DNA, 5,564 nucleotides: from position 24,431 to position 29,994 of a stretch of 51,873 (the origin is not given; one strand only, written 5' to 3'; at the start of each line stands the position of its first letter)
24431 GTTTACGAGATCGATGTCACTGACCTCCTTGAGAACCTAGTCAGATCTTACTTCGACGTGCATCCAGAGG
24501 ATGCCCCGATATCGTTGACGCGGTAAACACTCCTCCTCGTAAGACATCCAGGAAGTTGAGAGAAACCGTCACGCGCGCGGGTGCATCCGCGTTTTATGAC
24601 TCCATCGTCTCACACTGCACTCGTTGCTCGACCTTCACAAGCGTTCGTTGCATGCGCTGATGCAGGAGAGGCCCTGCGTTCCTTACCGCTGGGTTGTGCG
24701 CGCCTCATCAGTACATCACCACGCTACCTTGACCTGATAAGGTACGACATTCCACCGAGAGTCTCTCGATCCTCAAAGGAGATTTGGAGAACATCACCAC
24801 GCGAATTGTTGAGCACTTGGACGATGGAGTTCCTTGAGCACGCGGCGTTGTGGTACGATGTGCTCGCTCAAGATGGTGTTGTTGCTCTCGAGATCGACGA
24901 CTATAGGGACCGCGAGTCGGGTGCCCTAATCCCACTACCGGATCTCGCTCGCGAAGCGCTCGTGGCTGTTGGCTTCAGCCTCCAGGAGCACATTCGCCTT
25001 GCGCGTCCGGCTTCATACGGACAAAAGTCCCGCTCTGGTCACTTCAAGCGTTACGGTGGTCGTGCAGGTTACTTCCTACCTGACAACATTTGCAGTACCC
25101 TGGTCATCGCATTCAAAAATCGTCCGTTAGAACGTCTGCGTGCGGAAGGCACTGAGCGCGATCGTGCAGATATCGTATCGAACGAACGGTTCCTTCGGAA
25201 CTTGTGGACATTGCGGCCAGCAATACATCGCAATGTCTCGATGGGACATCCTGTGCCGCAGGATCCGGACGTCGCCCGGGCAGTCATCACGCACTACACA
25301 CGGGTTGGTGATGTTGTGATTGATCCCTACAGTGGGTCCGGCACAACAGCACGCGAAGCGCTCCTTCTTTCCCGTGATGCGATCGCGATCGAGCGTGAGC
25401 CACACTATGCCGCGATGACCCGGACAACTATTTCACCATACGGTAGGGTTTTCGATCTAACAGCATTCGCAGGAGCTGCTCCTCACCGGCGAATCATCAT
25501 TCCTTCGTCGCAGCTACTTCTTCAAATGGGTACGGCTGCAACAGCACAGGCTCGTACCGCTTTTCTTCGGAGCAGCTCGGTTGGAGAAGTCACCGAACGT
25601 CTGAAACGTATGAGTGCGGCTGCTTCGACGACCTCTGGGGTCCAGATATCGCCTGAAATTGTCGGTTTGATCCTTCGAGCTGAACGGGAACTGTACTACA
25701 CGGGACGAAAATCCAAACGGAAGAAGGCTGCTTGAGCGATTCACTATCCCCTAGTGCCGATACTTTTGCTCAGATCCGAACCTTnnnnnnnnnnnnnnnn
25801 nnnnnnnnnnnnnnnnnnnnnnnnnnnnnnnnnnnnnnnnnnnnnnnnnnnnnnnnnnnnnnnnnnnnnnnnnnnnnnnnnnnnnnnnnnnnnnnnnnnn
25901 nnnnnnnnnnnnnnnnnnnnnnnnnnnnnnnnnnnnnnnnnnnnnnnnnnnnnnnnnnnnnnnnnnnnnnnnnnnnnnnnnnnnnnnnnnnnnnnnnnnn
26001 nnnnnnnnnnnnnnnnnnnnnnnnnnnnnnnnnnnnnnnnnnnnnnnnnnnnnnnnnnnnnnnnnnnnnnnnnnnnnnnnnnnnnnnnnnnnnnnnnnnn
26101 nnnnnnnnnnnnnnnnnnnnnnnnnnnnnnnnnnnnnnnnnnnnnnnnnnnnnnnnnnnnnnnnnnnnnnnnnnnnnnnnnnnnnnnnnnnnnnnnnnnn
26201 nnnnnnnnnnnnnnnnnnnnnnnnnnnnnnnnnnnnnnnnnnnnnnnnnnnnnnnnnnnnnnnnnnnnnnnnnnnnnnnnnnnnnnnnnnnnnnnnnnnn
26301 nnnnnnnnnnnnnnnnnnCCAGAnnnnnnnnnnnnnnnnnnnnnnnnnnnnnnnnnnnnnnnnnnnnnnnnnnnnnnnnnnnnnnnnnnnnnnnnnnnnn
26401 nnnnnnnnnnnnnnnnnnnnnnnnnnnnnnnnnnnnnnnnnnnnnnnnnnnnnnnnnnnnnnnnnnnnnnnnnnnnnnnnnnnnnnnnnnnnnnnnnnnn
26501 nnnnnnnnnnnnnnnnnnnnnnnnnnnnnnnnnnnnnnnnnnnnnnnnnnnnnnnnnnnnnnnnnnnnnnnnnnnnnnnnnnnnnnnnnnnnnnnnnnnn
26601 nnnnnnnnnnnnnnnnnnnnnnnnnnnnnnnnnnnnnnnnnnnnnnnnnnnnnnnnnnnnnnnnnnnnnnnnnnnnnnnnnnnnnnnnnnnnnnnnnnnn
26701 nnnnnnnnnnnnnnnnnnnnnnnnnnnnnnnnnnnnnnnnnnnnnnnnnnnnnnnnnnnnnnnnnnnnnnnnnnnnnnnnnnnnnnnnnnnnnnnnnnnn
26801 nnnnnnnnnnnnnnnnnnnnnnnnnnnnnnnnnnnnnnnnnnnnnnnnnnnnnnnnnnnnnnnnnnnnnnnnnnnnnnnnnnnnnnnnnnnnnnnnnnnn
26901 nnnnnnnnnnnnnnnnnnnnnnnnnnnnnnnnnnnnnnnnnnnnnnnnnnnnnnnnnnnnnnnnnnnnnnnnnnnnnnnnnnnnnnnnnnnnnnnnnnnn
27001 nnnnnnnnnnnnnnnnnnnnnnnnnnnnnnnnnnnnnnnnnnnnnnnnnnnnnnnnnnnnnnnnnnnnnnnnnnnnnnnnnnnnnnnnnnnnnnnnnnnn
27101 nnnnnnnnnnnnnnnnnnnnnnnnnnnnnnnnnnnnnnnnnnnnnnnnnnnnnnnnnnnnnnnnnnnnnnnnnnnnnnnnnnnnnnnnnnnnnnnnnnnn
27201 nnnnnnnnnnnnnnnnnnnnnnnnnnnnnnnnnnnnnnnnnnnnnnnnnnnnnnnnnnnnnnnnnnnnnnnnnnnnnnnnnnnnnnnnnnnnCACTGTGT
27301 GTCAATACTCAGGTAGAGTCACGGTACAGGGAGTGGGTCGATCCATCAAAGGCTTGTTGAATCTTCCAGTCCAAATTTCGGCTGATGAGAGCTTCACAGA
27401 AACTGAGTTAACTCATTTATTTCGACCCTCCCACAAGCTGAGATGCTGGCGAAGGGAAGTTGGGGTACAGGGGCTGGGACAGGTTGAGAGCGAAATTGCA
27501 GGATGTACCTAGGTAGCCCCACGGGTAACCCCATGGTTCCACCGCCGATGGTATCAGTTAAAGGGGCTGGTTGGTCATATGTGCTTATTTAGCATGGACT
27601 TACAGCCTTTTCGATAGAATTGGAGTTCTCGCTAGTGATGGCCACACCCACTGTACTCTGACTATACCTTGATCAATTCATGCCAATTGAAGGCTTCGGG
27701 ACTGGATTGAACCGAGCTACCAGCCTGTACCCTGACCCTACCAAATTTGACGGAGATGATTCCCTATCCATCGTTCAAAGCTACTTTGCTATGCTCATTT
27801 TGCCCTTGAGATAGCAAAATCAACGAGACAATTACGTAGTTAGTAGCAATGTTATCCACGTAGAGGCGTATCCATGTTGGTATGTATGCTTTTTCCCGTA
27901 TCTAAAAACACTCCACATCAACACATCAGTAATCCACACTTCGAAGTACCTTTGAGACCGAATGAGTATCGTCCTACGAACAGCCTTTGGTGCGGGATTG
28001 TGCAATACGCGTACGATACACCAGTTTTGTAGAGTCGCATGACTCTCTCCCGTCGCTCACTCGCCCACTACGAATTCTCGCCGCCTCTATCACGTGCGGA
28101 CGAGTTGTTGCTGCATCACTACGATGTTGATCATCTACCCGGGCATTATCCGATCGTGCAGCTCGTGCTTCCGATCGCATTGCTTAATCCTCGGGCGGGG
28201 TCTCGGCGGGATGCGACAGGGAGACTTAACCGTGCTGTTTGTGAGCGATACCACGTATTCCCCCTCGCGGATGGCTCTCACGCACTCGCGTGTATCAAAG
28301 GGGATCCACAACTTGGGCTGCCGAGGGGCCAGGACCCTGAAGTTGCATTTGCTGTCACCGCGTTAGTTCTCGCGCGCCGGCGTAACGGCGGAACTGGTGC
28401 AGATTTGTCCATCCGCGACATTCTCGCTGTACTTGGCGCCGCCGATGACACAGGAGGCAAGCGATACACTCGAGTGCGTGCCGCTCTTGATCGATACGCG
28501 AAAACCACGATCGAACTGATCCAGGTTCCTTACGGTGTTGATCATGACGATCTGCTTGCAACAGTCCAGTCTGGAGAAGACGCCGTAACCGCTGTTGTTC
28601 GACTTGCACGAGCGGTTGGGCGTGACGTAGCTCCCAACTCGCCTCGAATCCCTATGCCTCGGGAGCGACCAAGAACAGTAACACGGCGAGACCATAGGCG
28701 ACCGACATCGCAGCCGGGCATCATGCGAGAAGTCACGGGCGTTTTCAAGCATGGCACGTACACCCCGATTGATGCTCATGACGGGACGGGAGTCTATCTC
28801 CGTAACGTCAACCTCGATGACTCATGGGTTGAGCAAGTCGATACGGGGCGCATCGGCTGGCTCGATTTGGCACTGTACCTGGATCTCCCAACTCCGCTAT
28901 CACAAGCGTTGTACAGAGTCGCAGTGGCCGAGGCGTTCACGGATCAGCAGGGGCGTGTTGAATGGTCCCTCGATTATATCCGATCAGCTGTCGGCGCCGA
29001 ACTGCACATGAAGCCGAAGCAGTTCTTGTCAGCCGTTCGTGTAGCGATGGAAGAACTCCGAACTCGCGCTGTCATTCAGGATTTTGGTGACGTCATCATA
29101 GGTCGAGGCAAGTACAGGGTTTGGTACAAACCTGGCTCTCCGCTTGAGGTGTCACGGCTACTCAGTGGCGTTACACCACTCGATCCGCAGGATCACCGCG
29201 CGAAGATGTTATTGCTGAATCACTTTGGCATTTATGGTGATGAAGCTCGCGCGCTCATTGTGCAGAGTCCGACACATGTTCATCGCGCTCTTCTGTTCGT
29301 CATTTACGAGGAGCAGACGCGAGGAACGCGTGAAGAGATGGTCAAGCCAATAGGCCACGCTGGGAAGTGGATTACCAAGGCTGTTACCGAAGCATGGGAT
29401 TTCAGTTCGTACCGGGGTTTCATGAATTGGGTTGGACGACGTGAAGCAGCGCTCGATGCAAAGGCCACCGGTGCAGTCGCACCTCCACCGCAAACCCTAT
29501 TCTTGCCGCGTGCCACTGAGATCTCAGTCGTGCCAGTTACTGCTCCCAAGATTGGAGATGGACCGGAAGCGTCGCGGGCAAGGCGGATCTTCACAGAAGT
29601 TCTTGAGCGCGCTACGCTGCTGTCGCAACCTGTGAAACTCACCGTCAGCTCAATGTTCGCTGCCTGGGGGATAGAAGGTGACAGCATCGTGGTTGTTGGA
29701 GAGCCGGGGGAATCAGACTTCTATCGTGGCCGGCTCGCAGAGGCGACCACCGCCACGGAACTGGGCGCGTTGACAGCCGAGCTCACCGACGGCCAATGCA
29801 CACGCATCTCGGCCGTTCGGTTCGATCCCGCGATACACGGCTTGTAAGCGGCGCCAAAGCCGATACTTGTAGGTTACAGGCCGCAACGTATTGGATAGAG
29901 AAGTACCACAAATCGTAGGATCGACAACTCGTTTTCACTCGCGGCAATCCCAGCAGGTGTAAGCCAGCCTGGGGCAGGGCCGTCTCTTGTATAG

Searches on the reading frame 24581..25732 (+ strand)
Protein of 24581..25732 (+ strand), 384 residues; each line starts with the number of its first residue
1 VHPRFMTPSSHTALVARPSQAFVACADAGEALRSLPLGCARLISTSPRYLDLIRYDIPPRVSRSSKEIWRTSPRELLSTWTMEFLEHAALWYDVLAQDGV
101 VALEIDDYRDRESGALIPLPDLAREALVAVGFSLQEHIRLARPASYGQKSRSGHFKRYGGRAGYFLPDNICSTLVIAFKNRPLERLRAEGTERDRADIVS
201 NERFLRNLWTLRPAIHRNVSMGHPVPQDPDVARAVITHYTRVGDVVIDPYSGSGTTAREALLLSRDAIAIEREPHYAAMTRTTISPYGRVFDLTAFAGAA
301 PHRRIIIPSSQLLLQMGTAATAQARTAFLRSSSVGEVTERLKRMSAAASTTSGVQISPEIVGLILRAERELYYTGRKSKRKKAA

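Call 9: search_protein_families(library=phrogs, proteins=[window:24581-25732:+], max_evalue=0.001)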
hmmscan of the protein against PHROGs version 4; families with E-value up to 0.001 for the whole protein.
window:24581-25732:+ (384 aa): 8 families
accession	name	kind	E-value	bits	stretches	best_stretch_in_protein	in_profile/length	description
phrog_67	-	other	7.5e-17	62.6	1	163-285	254-344/743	DNA methyltransferase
phrog_3008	-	other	7e-11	42.8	1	223-286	150-213/244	DNA methyltransferase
phrog_498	-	other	6.3e-09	35.9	1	161-279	312-415/633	DNA methyltransferase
phrog_6952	-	other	3.8e-06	27.9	1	207-279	100-170/181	DNA methyltransferase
phrog_18293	-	other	1.1e-05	26.3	1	223-283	46-106/119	methyltransferase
phrog_16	-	DNA, RNA and nucleotide metabolism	2.1e-05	23.9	1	223-278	848-903/986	DNA helicase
phrog_12517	-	unknown function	5.9e-05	23.4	0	25-142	164-270/316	-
phrog_23148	-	unknown function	6e-05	24.1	1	223-280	85-142/165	-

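Call 10: search_protein_families(library=pfam, proteins=[window:24581-25732:+], max_evalue=0.01)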
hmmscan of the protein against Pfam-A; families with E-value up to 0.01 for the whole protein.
window:24581-25732:+ (384 aa): 2 families
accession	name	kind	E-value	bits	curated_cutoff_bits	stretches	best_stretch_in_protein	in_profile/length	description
PF01555.25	N6_N4_Mtase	-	3.9e-18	66.7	26.7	1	75-279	23-218/221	DNA methylase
PF01170.24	UPF0020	-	0.0094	16.1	22.3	0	240-277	26-63/197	RMKL-like, methyltransferase domain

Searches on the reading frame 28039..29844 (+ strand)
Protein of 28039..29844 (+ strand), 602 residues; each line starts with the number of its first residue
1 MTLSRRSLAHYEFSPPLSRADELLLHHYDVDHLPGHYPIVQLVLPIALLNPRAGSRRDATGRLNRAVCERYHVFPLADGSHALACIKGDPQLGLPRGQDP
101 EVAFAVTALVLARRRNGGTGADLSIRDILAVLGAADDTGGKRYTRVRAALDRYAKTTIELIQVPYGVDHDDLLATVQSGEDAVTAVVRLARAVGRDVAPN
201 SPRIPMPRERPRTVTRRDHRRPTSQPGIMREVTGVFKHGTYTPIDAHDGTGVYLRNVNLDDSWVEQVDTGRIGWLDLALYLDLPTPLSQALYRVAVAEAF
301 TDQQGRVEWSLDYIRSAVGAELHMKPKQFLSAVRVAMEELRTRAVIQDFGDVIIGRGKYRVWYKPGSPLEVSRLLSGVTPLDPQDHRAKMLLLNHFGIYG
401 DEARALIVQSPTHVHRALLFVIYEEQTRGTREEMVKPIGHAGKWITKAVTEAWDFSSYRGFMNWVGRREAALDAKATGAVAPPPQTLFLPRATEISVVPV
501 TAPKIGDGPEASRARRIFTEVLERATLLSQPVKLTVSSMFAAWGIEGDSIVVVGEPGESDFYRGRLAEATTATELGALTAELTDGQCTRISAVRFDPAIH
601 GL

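Call 3: search_protein_families(library=pfam, proteins=[window:28039-29844:+], max_evalue=0.1)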
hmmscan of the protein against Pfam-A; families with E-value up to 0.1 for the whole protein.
window:28039-29844:+ (602 aa): 1 family
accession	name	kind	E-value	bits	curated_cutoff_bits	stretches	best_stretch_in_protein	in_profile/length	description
PF10134.15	RPA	-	1.1e-06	28.8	27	1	86-159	34-107/228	Replication initiator protein A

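Call 4: search_protein_families(library=ncbifam, proteins=[window:28039-29844:+], max_evalue=0.1)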
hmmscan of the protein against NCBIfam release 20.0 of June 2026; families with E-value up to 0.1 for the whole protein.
window:28039-29844:+ (602 aa): 0 families

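Call 17: search_protein_families(library=phrogs, proteins=[window:28039-29844:+], max_evalue=0.001)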
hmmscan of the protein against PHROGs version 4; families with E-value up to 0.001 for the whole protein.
window:28039-29844:+ (602 aa): 0 families

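Call 49: search_protein_families(library=padloc, proteins=[window:28039-29844:+], max_evalue=0.001)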
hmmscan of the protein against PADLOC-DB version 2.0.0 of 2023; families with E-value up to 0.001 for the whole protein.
window:28039-29844:+ (602 aa): 0 families
